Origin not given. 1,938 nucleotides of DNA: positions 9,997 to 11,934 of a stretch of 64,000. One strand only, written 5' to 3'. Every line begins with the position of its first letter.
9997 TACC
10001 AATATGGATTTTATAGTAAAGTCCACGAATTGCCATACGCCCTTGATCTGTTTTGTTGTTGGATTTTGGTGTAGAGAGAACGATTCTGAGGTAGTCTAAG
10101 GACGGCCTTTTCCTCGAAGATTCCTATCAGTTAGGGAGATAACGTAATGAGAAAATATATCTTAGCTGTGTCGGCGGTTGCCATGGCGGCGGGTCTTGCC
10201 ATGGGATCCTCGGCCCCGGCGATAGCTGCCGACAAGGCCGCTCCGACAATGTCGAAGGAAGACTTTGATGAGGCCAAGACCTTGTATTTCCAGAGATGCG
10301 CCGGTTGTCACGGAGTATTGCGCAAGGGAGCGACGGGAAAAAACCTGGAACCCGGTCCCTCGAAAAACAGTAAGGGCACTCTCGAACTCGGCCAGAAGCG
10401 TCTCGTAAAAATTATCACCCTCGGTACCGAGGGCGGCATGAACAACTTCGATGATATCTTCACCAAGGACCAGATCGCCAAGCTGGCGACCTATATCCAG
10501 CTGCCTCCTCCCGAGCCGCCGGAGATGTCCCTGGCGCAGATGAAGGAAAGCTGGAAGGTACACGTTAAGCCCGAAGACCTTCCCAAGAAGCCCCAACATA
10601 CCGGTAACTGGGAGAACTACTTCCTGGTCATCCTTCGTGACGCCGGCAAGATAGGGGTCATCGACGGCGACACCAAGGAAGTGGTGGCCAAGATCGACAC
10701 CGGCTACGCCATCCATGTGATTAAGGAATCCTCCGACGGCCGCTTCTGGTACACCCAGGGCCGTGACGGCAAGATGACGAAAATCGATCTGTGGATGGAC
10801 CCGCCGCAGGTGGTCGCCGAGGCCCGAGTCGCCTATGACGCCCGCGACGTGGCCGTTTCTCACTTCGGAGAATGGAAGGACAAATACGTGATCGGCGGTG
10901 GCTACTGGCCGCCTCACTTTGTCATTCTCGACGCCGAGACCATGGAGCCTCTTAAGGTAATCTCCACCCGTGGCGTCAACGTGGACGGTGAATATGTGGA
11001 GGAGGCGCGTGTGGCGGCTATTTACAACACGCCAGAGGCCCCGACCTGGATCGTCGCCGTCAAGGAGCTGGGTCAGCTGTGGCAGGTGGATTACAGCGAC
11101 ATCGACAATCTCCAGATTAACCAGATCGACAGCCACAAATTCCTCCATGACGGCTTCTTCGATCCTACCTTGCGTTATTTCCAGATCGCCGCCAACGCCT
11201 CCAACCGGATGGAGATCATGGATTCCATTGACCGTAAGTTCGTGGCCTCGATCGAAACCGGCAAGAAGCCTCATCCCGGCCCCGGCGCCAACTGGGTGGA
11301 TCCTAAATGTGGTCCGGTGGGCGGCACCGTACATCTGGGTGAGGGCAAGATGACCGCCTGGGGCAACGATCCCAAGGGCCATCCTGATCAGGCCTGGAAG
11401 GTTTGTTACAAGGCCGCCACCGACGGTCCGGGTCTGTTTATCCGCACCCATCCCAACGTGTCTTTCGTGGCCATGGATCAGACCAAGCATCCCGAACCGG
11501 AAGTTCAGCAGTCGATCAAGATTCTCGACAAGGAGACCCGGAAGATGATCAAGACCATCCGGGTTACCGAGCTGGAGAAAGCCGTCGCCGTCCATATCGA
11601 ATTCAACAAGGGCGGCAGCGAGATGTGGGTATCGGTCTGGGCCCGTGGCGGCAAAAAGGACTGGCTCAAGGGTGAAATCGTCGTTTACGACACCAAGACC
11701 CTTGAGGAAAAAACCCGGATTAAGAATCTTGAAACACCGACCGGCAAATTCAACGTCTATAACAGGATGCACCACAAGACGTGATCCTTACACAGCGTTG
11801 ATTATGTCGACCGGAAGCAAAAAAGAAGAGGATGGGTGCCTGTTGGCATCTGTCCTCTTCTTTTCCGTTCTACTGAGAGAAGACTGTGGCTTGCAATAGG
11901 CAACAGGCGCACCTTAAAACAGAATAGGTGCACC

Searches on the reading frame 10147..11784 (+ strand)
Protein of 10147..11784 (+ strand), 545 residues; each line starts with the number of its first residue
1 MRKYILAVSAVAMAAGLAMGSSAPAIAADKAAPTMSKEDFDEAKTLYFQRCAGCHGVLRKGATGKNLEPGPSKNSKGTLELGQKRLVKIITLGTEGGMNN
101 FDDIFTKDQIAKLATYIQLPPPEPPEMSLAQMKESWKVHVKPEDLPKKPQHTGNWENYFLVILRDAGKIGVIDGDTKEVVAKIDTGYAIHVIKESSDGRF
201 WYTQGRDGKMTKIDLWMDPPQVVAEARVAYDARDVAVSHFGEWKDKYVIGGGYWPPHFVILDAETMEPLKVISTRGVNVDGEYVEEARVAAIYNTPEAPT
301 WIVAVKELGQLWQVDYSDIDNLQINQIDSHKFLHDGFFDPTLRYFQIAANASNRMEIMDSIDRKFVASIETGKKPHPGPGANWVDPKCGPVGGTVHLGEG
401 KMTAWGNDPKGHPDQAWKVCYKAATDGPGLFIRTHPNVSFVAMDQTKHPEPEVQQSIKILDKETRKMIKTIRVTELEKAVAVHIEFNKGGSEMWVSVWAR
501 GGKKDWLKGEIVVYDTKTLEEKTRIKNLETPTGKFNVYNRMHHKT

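Call 3: search_protein_families(library=pfam, proteins=[window:10147-11784:+], max_evalue=0.01)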
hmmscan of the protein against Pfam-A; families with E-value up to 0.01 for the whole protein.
window:10147-11784:+ (545 aa): 4 families
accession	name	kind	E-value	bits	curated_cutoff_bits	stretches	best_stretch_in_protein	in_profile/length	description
PF02239.22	Cytochrom_D1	-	1.1e-112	376.7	25.5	1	155-539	3-367/368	Cytochrome D1 heme domain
PF13442.11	Cytochrome_CBB3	-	1.6e-09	38.4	27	1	40-117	3-68/68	Cytochrome C oxidase, cbb3-type, subunit III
PF00034.26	Cytochrom_C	-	1.6e-06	29.8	21.3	1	41-118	2-87/90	Cytochrome c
PF16819.11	DUF5074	-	6.5e-05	22.6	27.2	0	165-213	161-211/353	Domain of unknown function (DUF5074)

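Call 4: search_protein_families(library=ncbifam, proteins=[window:10147-11784:+], max_evalue=0.01)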
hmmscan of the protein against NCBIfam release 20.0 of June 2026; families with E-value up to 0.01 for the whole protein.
window:10147-11784:+ (545 aa): 11 families
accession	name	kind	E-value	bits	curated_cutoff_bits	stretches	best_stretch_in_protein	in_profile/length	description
NF052460.1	L-NosZ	equivalog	1.8e-06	26.8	700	1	161-282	59-179/480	clade III lactonase-type nitrous-oxide reductase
NF011054.0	PRK14486.1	equivalog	3.8e-06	26.6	447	1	40-118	215-288/294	putative bifunctional cbb3-type cytochrome c oxidase subunit II/cytochrome c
NF050122.1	bc1_QcrC_actin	exception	2.4e-05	23.8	200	1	10-124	9-121/253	cytochrome bc1 complex diheme cytochrome c subunit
NF045774.1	cytochro_C551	exception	0.00012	22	118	1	1-99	1-90/110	cytochrome c551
TIGR03866.1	PQQ_ABC_repeats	subfamily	0.00012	21.2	287.3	0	158-242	54-137/310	PQQ-dependent catabolism-associated beta-propeller protein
TIGR02276.1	beta_rpt_yvtn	repeat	0.00032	20.6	27.85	0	158-186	5-33/42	beta-propeller repeat protein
NF045773.1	cytochro_C550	exception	0.00093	19.1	125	1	28-117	36-116/118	cytochrome c550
NF045930.1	Cytc6PetJCyano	equivalog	0.0011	18.8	135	1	32-117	21-102/110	cytochrome c6 PetJ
TIGR00782.1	ccoP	equivalog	0.0019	17.6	179.95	1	36-117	199-278/285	cytochrome-c oxidase, cbb3-type subunit III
TIGR03872.1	cytochrome_MoxG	equivalog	0.002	18.2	147.8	1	36-118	40-119/133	cytochrome c(L), periplasmic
NF052248.1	SorU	equivalog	0.0062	16.8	100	0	50-117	12-72/72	SorU family sulfite dehydrogenase c-type cytochrome subunit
